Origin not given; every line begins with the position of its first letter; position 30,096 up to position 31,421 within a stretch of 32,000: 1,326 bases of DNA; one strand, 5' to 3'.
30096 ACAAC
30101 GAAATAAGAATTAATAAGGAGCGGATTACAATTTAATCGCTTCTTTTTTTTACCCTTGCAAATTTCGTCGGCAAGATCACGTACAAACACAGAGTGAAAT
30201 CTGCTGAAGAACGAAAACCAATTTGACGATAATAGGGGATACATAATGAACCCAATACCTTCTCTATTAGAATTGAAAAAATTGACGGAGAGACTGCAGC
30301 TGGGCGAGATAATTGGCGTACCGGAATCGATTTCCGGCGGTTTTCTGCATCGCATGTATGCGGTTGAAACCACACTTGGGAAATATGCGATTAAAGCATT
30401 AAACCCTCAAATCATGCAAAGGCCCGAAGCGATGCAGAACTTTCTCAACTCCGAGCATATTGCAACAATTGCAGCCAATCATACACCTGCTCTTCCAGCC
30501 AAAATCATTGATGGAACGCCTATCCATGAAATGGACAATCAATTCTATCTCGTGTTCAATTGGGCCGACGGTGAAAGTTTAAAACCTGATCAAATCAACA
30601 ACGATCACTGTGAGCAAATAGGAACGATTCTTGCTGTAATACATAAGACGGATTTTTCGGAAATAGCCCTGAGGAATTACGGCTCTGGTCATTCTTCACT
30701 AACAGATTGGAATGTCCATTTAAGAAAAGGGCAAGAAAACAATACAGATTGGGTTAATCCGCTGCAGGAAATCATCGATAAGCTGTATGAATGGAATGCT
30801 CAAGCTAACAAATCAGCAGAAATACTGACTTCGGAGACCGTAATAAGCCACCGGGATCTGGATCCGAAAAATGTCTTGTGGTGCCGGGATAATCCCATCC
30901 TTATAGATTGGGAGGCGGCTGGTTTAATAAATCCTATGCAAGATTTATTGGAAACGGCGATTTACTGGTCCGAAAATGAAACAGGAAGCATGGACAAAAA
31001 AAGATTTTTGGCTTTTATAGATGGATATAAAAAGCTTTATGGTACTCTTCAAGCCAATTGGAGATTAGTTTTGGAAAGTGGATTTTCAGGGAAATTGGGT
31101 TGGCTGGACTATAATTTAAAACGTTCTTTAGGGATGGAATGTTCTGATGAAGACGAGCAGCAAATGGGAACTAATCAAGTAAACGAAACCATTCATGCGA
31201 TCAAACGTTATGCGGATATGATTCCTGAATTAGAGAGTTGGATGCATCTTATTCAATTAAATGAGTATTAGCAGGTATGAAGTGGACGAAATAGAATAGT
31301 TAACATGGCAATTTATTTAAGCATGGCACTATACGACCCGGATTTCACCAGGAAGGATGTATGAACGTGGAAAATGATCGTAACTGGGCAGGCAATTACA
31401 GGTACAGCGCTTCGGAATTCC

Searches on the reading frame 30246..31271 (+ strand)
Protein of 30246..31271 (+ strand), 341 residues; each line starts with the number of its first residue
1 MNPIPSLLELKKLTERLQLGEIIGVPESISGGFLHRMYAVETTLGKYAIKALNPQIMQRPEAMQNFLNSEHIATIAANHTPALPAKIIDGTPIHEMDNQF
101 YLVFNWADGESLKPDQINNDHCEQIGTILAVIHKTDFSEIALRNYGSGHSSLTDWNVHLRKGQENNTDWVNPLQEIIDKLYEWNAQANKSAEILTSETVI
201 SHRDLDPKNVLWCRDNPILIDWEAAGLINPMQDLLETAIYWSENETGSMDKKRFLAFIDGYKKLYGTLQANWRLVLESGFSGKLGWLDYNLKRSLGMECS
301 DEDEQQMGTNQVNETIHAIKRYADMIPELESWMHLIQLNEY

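Call 51: search_protein_families(library=pfam, proteins=[window:30246-31271:+], max_evalue=0.001)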
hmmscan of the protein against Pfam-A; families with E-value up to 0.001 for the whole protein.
window:30246-31271:+ (341 aa): 3 families
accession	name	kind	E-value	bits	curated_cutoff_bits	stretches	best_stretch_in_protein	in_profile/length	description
PF01636.29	APH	-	1.8e-20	74.2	23.2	1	28-263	4-235/239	Phosphotransferase enzyme family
PF01633.27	Choline_kinase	-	2.1e-06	27.8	29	1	105-233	71-199/300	Choline/ethanolamine kinase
PF07914.17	DUF1679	-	0.00064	19.2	24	0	149-234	215-310/414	Uncharacterized oxidoreductase dhs-27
